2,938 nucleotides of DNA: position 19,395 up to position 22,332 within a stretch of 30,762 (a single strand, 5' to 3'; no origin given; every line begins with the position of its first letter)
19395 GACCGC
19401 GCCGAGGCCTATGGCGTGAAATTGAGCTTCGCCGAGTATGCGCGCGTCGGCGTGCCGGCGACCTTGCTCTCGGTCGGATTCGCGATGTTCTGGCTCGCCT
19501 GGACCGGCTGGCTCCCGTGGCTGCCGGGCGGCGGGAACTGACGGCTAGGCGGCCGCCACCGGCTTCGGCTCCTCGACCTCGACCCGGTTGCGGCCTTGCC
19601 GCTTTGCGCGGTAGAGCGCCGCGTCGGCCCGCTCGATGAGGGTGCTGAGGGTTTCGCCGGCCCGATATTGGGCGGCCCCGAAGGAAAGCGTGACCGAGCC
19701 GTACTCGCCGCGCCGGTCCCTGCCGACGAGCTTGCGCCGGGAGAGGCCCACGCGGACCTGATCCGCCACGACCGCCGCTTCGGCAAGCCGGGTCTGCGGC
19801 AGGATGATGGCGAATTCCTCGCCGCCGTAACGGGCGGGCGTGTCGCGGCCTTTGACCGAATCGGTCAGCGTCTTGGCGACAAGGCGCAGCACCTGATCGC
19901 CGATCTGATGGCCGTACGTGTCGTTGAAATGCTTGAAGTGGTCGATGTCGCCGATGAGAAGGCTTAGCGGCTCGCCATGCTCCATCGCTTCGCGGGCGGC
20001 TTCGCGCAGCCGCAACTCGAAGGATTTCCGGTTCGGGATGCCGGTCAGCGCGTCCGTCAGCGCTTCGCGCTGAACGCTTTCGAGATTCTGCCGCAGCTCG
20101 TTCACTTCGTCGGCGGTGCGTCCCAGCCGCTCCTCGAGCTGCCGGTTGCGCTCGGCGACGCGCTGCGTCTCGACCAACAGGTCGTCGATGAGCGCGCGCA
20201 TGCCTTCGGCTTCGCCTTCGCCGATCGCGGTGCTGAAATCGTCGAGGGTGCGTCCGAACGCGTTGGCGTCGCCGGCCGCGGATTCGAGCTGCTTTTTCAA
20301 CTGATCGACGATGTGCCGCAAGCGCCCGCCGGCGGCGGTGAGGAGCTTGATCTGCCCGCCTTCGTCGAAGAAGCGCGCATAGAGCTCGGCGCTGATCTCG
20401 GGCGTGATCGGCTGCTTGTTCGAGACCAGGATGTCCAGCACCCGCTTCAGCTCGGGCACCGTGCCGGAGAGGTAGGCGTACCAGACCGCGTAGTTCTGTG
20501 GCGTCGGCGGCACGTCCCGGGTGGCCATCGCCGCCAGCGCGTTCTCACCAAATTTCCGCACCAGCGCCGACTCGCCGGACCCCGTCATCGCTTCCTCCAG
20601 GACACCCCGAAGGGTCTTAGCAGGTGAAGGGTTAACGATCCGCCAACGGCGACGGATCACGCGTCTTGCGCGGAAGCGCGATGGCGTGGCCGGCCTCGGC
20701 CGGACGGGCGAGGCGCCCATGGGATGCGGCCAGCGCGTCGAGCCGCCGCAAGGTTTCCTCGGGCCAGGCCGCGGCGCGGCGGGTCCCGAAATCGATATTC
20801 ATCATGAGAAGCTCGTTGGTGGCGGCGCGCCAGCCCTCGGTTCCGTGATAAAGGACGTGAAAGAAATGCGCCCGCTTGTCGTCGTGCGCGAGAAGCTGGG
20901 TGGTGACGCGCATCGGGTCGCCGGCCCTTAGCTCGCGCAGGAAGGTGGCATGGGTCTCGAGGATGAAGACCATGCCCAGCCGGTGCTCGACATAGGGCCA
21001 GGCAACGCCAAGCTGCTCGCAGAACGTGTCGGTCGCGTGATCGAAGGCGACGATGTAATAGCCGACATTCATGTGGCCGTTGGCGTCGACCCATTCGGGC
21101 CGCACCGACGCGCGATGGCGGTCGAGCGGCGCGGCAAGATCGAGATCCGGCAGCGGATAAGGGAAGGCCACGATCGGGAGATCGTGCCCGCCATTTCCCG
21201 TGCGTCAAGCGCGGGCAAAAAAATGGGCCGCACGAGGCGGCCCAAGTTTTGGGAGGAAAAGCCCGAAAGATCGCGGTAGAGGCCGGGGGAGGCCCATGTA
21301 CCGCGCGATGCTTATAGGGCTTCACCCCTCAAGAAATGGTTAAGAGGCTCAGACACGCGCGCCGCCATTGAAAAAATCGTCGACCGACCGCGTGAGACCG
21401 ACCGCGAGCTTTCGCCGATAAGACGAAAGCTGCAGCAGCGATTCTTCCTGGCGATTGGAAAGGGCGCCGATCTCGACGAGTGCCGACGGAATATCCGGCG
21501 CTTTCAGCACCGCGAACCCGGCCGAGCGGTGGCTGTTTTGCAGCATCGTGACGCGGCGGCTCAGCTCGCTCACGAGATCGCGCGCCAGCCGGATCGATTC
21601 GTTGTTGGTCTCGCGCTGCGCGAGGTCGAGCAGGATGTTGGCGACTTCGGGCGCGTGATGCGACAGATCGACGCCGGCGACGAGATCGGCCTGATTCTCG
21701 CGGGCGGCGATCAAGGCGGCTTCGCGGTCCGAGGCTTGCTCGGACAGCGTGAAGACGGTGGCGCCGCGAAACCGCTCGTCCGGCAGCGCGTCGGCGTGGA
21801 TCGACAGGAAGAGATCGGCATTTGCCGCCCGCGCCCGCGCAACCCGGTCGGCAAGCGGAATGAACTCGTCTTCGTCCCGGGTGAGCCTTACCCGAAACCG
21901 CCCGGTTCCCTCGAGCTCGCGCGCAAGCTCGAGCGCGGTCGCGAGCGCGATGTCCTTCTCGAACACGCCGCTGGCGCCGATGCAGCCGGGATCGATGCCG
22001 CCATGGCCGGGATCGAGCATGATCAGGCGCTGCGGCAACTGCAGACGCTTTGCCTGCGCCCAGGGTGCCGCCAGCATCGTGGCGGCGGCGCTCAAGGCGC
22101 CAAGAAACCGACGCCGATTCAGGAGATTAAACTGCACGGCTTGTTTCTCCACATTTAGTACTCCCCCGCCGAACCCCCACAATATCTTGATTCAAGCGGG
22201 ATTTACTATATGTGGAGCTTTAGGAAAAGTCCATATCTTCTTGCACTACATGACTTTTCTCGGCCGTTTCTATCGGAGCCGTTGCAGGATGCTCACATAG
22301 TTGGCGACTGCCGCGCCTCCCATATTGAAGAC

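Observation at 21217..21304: Unannotated suhB/MmgR-like sRNA with two anti-Shine-Dalgarno elements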

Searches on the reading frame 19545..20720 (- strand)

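Call 11: search_protein_families(library=pfam, proteins=[window:19545-20720:-])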
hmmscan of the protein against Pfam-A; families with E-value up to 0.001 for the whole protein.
window:19545-20720:- (391 aa): 1 family
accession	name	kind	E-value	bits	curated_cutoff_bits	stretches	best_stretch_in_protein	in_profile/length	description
PF00990.26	GGDEF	-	6.2e-47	159.8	23.8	1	220-379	1-161/161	Diguanylate cyclase, GGDEF domain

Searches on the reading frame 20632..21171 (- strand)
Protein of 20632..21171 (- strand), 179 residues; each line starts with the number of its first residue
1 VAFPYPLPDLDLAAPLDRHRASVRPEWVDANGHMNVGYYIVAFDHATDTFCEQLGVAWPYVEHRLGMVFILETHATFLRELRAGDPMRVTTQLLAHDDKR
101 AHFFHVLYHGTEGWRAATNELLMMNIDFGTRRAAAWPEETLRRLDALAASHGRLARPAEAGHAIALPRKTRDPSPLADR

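Call 11: search_protein_families(library=pfam, proteins=[window:20632-21171:-])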
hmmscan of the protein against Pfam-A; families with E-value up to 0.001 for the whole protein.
window:20632-21171:- (179 aa): 2 families
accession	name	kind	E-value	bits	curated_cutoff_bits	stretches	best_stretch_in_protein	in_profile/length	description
PF13279.12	4HBT_2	-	7e-32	110.9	25.5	1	23-144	1-122/122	Thioesterase-like superfamily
PF03061.28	4HBT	-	9.6e-05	23.1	20.6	1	31-107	1-70/79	Thioesterase superfamily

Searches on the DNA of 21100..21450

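Call 47: search_rna_families(source=window, start=21100, end=21450, threshold=evalue, max_evalue=10)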
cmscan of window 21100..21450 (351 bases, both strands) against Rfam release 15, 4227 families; matches with E-value up to 10: 7.
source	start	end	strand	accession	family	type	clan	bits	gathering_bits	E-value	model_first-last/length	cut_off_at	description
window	21210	21290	-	RF00519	suhB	Gene; sRNA;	CL00108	42.9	41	9.5e-08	1-77/77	no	Makes More Granules Regulator RNA (mmgR)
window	21218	21266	-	RF00057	RyhB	Gene; sRNA;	-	16.9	55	1.2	1-67/67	no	RyhB RNA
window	21218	21306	-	RF02651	SorY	Gene; sRNA;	-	16.5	111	0.5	1-83/83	no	Singlet oxygen resistance RNA Y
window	21196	21230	+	RF01100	PK-BYV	Cis-reg;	-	16.2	50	0.6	1-40/40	no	3'-terminal pseudoknot in BYV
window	21217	21308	-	RF02837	anti-hemB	Gene; sRNA;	-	15.2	49.5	0.43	1-81/81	no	Burkholderia RNA 7 (anti-hemB)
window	21404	21450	-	RF02899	AaHKsRNA54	Gene; sRNA;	-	14.7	37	5.9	64-118/118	5'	Aggregatibacter sRNA 54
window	21250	21329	+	RF03808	mir-3957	Gene; miRNA;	-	14.6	84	6.5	1-77/77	no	mir-3957 microRNA precursor family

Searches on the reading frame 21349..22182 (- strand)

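Call 11: search_protein_families(library=pfam, proteins=[window:21349-22182:-])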
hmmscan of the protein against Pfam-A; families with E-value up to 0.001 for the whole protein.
window:21349-22182:- (277 aa): 1 family
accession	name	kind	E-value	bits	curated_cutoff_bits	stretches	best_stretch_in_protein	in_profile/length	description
PF01520.23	Amidase_3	-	1.2e-45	156.2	27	1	54-267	1-172/174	N-acetylmuramoyl-L-alanine amidase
